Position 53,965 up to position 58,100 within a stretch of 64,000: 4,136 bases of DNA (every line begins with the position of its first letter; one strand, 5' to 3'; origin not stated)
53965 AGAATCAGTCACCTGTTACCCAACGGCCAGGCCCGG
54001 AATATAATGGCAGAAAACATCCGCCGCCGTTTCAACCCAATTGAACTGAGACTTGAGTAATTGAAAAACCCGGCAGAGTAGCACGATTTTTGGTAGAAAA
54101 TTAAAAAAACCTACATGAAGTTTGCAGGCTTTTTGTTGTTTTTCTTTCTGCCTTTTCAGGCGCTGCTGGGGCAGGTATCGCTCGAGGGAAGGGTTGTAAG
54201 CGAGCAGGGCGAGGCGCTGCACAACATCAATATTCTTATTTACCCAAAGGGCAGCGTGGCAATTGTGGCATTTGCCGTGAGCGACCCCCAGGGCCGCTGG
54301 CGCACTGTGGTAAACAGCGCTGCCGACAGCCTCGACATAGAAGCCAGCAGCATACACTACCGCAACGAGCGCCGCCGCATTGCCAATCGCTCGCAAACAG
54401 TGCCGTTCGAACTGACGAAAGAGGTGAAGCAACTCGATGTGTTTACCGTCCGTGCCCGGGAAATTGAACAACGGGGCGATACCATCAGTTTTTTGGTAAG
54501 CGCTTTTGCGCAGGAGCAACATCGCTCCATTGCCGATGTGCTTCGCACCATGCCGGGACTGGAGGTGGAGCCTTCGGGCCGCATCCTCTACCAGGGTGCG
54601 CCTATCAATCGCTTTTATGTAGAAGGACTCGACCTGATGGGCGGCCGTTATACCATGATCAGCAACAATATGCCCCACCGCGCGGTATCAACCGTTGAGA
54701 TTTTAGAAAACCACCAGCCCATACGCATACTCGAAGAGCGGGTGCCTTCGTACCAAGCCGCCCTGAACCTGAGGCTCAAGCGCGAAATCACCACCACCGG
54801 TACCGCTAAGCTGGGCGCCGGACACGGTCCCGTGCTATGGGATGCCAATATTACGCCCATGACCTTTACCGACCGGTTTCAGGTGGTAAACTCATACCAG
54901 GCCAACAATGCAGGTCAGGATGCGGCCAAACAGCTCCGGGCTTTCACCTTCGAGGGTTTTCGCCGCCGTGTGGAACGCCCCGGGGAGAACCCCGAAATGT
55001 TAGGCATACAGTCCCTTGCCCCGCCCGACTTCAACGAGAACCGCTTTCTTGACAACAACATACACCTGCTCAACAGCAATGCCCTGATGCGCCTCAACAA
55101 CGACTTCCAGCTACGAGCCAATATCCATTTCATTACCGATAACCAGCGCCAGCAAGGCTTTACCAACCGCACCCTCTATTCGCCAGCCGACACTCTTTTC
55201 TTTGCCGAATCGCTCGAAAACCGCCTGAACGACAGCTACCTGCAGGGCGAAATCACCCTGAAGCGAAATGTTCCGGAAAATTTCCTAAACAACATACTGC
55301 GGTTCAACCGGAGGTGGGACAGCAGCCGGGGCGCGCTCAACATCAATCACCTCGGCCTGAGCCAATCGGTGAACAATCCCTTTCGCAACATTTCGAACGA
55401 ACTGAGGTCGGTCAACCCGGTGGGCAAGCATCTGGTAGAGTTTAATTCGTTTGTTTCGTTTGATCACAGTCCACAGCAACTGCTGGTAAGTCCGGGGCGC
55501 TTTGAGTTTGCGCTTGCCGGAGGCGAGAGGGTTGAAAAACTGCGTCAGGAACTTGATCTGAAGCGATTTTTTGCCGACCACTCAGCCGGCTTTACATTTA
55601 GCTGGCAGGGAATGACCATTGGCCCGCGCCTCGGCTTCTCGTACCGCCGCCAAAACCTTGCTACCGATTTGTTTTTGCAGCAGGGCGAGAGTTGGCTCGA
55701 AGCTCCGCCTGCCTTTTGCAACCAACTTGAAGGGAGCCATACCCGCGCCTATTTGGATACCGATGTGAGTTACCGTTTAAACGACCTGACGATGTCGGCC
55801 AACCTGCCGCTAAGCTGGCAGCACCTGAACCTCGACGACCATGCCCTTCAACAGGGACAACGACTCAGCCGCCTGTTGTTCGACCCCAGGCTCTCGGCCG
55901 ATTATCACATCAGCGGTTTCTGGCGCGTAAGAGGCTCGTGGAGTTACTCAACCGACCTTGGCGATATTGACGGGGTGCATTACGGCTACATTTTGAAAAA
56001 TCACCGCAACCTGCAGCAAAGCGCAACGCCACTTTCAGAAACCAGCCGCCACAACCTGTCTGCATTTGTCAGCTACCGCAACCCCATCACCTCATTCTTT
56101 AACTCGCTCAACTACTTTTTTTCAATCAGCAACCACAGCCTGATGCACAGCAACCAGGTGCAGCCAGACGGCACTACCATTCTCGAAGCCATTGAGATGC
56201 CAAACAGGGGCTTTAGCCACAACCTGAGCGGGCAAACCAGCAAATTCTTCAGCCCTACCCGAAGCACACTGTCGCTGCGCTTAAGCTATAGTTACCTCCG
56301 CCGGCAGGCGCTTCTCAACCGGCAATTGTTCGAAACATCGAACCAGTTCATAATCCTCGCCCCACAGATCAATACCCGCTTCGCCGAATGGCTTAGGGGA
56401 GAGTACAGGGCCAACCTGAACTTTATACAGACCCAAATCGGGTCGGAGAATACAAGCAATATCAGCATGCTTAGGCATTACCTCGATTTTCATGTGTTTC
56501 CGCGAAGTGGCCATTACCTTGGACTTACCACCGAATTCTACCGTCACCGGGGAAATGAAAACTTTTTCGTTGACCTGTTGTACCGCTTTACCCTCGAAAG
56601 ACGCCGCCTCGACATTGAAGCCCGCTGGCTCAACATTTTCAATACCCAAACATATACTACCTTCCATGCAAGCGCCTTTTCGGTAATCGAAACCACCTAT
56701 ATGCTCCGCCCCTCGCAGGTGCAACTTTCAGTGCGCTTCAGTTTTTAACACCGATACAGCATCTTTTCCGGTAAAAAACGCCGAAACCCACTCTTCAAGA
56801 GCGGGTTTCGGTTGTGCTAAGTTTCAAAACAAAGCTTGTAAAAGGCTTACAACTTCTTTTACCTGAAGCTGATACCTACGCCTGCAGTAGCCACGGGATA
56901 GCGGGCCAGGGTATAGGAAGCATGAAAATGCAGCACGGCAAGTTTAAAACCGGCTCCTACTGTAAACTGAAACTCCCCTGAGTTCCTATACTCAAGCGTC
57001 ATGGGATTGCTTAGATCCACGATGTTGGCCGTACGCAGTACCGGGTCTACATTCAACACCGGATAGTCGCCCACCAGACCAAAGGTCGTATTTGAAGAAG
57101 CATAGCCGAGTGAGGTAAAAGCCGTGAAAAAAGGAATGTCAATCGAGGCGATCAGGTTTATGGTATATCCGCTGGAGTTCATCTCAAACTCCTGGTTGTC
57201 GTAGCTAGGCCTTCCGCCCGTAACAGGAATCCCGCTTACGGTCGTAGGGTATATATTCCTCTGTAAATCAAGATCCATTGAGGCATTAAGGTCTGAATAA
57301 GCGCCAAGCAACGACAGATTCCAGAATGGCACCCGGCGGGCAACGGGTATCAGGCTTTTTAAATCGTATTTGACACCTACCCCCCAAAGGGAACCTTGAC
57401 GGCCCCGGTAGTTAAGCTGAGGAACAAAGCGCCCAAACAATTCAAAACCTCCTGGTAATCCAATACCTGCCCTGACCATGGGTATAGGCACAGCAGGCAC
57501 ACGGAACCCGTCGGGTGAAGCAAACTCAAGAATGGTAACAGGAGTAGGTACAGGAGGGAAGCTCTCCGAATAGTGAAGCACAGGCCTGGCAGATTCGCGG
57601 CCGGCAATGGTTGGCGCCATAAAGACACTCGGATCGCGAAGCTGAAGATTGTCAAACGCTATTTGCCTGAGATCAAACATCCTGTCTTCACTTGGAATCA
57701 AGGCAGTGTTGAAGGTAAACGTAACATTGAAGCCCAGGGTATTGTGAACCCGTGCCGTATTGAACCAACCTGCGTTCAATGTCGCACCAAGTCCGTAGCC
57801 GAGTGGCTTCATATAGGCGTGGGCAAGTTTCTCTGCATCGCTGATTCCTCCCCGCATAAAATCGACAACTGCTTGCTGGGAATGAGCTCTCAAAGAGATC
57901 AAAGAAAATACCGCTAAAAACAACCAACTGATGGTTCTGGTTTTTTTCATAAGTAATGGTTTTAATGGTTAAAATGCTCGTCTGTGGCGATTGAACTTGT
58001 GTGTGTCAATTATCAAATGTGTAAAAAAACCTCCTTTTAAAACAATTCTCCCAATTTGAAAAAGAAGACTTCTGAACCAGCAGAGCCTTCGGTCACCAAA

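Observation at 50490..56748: Triplicated cassette of a small secreted 4-Cys peptide gene plus a GLPGLI-family gene, followed by a plug-and-barrel outer-membrane protein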

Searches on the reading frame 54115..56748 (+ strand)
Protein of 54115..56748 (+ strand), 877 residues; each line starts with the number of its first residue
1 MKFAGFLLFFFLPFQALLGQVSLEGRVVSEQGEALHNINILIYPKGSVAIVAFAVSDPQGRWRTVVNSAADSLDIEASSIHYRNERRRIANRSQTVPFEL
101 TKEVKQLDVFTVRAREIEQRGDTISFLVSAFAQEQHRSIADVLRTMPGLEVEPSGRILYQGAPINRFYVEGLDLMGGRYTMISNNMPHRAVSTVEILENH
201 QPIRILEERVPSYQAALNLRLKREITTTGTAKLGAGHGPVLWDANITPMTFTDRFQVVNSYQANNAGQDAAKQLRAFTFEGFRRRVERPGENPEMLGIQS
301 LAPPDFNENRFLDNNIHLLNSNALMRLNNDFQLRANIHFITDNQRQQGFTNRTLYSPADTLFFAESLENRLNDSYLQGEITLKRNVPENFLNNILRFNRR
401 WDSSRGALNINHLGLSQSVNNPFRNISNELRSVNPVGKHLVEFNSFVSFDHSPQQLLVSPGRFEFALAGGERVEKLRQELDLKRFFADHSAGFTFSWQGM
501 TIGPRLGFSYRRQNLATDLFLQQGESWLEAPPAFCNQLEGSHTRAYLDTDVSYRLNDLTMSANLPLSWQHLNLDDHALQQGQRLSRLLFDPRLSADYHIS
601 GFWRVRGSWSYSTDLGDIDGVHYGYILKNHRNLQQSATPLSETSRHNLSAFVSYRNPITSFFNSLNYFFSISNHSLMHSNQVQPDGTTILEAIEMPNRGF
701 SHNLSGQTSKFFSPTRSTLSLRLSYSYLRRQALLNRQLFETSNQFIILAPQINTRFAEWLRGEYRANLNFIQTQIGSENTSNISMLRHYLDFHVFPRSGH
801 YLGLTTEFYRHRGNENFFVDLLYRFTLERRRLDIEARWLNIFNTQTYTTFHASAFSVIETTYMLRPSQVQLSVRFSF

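Call 3: search_protein_families(library=pfam, proteins=[window:54115-56748:+], max_evalue=0.1)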
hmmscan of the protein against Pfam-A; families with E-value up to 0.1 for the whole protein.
window:54115-56748:+ (877 aa): 1 family
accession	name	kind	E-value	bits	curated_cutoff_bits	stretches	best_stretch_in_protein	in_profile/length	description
PF13620.12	CarboxypepD_reg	-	0.0021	18.8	32.3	1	22-90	1-68/82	Carboxypeptidase regulatory-like domain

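Call 4: search_protein_families(library=ncbifam, proteins=[window:54115-56748:+], max_evalue=0.1)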
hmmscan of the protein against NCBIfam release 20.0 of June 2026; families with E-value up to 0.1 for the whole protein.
window:54115-56748:+ (877 aa): 0 families

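Call 15: search_solved_structures(query=window:54115-56748:+, max_evalue=1)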
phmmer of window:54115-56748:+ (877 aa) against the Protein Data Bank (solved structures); distinct sequences matched with E-value up to 1: 0.

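Call 25: search_protein_families(library=pfam, proteins=[window:54115-56748:+], max_evalue=10)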
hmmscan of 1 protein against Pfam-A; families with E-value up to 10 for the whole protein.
window:54115-56748:+ (877 aa): 2 families
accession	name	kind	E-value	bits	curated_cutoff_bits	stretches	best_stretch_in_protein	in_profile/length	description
PF13620.12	CarboxypepD_reg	-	0.0021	18.8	32.3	1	22-90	1-68/82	Carboxypeptidase regulatory-like domain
PF20256.3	MoCoBD_2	-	0.29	11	27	1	36-86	48-98/283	Molybdopterin cofactor-binding domain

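Call 47: search_solved_structures(query=A5, max_evalue=1)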
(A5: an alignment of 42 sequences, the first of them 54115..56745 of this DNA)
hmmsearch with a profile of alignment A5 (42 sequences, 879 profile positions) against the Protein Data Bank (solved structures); distinct sequences matched with E-value up to 1: 8.
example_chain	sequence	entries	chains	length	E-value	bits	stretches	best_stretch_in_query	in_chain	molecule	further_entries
8aa4_A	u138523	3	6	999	5.3e-08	34.4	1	4-124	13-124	SusC homolog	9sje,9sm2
9hfj_A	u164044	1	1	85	0.00077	20.6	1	22-103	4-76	SusC homolog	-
1nqe_A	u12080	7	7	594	0.75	10.7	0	137-157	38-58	Vitamin B12 receptor | Vitamin B12 transporter btuB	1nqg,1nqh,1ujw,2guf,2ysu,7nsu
3rgn_A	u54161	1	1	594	0.75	10.7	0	137-157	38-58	Vitamin B12 transporter BtuB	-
3rgm_A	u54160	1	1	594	0.75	10.7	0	137-157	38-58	Vitamin B12 transporter BtuB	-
1nqf_A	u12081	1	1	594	0.76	10.7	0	137-157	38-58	Vitamin B12 receptor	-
2gsk_A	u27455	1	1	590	0.76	10.7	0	137-157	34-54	Vitamin B12 transporter btuB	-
3m8b_A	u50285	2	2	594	0.85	10.6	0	137-157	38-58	Vitamin B12 transporter btuB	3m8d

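Call 82: search_solved_structures(query=A5, max_evalue=10, show_alignments=1)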
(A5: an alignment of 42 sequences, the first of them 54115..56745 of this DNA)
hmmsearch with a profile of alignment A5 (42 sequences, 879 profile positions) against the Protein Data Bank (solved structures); distinct sequences matched with E-value up to 10: 8.
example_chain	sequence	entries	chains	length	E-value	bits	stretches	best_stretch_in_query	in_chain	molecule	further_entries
8aa4_A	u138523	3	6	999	5.3e-08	34.4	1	4-124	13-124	SusC homolog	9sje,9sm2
9hfj_A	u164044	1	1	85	0.00077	20.6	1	22-103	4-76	SusC homolog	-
1nqe_A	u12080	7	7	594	0.75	10.7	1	137-157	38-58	Vitamin B12 receptor | Vitamin B12 transporter btuB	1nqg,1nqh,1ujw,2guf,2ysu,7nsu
3rgn_A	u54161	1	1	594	0.75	10.7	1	137-157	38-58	Vitamin B12 transporter BtuB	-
3rgm_A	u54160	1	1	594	0.75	10.7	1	137-157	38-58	Vitamin B12 transporter BtuB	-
1nqf_A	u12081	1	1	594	0.76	10.7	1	137-157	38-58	Vitamin B12 receptor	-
2gsk_A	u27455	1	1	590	0.76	10.7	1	137-157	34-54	Vitamin B12 transporter btuB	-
3m8b_A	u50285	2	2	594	0.85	10.6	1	137-157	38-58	Vitamin B12 transporter btuB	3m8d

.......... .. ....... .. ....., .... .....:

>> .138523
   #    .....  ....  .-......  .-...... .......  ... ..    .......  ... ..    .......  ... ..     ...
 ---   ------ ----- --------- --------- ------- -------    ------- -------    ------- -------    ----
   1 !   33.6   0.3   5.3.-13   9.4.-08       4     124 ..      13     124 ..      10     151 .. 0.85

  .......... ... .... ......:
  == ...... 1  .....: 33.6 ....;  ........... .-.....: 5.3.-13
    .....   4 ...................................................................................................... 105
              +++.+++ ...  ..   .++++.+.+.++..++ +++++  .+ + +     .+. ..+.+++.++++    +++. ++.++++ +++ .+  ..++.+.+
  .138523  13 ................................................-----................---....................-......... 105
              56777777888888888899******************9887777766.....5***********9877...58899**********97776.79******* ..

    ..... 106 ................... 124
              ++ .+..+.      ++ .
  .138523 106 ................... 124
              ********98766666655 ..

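Call 85: search_protein_families(library=padloc, proteins=[window:54115-56748:+], max_evalue=0.01)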
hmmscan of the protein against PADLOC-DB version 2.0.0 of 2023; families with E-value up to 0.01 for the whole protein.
window:54115-56748:+ (877 aa): 0 families

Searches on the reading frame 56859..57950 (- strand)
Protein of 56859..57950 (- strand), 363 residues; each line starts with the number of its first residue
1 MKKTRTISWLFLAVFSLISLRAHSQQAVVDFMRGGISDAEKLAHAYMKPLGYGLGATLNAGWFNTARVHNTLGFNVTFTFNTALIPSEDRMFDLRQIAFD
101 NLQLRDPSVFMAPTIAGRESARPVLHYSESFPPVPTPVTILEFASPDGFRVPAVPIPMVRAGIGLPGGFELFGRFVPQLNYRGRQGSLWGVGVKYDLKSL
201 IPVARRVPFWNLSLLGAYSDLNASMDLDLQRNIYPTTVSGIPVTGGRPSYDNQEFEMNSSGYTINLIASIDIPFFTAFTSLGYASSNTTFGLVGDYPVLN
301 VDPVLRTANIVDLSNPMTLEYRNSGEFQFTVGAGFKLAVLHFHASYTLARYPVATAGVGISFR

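Call 3: search_protein_families(library=pfam, proteins=[window:56859-57950:-], max_evalue=0.1)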
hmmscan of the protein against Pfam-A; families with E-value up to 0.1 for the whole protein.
window:56859-57950:- (363 aa): 1 family
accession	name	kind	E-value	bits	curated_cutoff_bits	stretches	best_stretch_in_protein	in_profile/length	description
PF20230.4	DUF6588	-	2e-82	277.4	27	1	1-362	1-319/319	Family of unknown function (DUF6588)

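Call 4: search_protein_families(library=ncbifam, proteins=[window:56859-57950:-], max_evalue=0.1)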
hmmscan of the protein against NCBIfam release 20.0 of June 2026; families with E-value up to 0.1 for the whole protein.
window:56859-57950:- (363 aa): 0 families
